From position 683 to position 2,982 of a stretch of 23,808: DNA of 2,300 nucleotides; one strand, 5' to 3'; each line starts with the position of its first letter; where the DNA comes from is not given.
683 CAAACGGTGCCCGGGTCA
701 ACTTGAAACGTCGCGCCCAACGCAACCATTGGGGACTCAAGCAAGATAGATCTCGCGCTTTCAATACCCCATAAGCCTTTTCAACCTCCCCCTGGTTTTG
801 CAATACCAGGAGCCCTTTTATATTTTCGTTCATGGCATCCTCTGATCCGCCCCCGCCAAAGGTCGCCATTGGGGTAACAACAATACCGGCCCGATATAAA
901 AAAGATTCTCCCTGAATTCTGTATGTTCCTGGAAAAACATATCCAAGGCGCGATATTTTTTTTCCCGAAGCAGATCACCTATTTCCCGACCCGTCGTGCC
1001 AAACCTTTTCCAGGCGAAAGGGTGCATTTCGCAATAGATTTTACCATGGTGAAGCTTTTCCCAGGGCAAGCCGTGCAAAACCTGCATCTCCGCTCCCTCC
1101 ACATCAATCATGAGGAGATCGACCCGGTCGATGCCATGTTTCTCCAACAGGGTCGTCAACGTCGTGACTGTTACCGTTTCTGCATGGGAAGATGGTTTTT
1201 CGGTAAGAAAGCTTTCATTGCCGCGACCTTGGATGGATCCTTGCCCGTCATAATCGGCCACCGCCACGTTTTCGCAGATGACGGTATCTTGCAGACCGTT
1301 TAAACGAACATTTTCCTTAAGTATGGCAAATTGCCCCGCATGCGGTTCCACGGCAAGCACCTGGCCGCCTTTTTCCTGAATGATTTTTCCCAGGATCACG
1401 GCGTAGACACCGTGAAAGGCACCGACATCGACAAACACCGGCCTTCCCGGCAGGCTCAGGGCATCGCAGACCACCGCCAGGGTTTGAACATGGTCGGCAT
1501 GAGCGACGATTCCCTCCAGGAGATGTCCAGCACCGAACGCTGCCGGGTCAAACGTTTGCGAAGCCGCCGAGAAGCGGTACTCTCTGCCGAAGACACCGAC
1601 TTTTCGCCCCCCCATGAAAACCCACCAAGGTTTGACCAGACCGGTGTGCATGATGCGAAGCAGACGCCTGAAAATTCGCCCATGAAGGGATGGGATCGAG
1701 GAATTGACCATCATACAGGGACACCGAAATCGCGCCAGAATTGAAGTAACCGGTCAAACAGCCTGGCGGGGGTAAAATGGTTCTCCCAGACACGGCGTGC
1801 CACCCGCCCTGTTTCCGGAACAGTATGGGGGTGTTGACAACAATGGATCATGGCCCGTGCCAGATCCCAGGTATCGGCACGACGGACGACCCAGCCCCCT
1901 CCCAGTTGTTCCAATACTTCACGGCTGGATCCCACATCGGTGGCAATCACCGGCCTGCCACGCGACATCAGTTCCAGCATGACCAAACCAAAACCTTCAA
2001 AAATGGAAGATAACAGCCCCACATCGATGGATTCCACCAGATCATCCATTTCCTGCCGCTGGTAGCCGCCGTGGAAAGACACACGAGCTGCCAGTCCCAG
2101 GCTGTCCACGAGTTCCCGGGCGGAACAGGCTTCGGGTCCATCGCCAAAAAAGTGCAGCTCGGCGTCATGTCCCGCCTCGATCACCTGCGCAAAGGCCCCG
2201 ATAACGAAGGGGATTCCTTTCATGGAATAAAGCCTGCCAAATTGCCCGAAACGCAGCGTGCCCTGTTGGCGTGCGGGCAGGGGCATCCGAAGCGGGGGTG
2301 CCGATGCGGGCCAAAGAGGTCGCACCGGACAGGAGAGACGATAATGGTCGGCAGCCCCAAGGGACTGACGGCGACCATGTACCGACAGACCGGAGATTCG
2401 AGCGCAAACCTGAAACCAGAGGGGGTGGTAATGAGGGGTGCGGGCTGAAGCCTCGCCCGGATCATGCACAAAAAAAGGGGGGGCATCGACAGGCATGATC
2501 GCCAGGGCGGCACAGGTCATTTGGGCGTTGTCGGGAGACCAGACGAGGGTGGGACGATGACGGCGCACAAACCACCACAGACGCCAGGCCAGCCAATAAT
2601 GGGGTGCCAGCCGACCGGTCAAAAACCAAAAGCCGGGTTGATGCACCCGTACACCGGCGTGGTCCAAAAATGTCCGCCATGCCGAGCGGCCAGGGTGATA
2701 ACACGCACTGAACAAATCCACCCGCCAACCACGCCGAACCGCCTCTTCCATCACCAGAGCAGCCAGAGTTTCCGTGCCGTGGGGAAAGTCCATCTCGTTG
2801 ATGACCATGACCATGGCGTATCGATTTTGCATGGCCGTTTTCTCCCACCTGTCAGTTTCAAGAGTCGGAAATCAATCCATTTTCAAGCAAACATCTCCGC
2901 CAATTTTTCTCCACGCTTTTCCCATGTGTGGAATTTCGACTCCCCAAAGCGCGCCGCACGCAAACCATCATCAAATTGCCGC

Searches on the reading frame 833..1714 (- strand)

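Call 59: search_protein_families(library=pfam, proteins=[window:833-1714:-], max_evalue=0.001)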
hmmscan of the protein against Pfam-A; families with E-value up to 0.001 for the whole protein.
window:833-1714:- (294 aa): 2 families
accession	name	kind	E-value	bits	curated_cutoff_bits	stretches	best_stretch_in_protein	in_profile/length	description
PF05050.19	Methyltransf_21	-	2.6e-19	70.5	22.7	1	96-255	1-172/173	Methyltransferase FkbM domain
PF13578.12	Methyltransf_24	-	0.00046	21.5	26.3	1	95-214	1-85/105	Methyltransferase domain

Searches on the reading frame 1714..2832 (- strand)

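Call 59: search_protein_families(library=pfam, proteins=[window:1714-2832:-], max_evalue=0.001)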
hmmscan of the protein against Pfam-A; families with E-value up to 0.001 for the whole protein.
window:1714-2832:- (373 aa): 4 families
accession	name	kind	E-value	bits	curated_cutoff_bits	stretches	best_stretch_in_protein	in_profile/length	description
PF13692.12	Glyco_trans_1_4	-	1.1e-25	90.9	27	1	195-333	4-141/142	Glycosyl transferases group 1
PF00534.26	Glycos_transf_1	-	3.1e-24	85.9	26.4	1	195-330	18-154/172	Glycosyl transferases group 1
PF20706.3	GT4-conflict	-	9.2e-07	28.6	26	1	185-299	193-312/385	Family 4 Glycosyltransferase in conflict systems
PF13439.12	Glyco_transf_4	-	5.2e-05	23.8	28.5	1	19-131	3-109/170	Glycosyltransferase Family 4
